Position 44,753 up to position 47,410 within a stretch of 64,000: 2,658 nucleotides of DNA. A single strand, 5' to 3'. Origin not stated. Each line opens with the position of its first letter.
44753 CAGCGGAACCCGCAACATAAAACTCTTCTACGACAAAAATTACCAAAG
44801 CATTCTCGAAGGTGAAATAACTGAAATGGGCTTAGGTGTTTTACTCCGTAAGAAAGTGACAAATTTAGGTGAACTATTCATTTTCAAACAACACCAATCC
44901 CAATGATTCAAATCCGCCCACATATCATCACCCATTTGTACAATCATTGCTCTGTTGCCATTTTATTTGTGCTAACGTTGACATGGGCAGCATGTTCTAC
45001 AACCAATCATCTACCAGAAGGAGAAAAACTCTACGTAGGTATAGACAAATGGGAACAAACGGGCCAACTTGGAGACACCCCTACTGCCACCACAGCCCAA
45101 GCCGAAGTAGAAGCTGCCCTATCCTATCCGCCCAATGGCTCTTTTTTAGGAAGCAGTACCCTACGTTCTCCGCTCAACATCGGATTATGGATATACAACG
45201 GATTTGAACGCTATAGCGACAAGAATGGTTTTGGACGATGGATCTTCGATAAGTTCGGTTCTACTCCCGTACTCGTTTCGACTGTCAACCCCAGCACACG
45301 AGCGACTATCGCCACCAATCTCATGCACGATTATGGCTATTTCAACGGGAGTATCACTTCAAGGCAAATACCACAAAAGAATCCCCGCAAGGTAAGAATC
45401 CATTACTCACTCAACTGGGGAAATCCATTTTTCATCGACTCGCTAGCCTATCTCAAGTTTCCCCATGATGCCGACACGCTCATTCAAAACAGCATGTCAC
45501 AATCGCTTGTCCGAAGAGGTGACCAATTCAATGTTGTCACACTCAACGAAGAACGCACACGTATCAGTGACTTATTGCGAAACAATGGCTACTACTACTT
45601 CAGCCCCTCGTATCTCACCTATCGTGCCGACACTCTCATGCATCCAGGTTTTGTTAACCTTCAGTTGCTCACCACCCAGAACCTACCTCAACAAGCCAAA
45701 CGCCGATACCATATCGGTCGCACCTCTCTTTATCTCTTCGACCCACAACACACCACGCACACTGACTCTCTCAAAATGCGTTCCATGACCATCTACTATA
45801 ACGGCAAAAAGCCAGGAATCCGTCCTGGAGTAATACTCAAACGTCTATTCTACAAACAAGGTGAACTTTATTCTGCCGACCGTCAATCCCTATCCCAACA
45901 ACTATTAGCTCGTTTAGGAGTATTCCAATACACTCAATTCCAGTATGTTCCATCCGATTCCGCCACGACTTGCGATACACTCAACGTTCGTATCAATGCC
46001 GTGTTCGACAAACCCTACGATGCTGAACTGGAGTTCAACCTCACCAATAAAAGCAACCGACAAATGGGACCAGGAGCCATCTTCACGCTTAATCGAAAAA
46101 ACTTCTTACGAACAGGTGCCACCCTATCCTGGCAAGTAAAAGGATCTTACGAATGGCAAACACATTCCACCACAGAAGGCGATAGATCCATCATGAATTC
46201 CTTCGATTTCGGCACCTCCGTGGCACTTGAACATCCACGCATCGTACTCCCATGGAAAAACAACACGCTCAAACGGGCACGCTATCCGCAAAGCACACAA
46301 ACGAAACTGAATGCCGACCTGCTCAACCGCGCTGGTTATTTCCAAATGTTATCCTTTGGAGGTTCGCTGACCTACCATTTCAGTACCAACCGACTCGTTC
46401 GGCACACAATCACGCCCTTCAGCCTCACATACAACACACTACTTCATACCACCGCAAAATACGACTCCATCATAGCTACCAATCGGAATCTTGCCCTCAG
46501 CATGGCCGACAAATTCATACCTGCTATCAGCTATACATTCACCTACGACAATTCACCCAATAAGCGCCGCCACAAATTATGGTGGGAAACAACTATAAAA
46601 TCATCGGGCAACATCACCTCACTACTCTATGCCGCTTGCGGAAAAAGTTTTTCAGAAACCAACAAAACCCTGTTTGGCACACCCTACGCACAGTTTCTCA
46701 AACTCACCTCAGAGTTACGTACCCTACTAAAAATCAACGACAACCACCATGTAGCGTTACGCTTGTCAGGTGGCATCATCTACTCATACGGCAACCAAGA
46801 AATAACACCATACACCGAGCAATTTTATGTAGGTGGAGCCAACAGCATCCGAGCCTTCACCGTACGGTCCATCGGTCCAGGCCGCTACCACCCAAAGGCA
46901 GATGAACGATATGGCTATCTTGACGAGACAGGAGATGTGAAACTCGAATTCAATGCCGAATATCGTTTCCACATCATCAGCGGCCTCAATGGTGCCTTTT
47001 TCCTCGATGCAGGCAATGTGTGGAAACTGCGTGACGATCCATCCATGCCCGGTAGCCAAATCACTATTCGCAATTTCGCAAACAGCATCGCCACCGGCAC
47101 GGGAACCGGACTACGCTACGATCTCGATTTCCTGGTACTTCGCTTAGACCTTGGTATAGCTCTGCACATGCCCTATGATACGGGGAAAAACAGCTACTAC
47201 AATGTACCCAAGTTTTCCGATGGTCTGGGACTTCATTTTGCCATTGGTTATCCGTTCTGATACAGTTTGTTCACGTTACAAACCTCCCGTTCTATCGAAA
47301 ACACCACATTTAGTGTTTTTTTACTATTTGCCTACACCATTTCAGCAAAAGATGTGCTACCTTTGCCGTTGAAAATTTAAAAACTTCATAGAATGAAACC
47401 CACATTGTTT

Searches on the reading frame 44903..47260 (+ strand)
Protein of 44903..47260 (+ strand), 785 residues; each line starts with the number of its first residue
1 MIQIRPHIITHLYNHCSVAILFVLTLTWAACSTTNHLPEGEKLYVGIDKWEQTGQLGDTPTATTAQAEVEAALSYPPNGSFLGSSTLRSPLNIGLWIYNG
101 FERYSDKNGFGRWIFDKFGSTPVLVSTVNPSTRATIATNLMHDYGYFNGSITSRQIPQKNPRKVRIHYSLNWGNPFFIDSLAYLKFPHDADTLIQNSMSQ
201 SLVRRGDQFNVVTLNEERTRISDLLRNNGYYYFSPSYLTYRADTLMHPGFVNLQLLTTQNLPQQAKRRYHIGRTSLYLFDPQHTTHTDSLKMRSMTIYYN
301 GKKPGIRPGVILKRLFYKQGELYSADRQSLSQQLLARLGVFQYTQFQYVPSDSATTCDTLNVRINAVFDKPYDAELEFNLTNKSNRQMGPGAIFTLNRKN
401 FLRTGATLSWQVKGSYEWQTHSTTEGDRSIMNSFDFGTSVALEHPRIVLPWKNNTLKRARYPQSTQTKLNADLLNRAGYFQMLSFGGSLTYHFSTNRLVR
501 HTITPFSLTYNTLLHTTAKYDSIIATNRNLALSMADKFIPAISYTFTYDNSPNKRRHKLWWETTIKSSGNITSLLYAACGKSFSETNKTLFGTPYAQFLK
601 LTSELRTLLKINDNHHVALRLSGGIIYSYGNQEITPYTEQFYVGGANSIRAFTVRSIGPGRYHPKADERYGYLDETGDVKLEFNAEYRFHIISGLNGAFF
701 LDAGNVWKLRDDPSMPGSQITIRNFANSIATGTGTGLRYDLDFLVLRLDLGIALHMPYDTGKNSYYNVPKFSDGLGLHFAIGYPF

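Call 57: search_protein_families(library=pfam, proteins=[window:44903-47260:+], max_evalue=0.00001)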
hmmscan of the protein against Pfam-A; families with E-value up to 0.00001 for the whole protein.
window:44903-47260:+ (785 aa): 2 families
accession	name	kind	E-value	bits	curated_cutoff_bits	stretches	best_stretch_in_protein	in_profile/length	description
PF01103.29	Omp85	-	8e-22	78.6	24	1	474-782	51-322/325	Omp85 superfamily domain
PF07244.20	POTRA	-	1.7e-06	29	21.3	0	202-233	24-55/79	Surface antigen variable number repeat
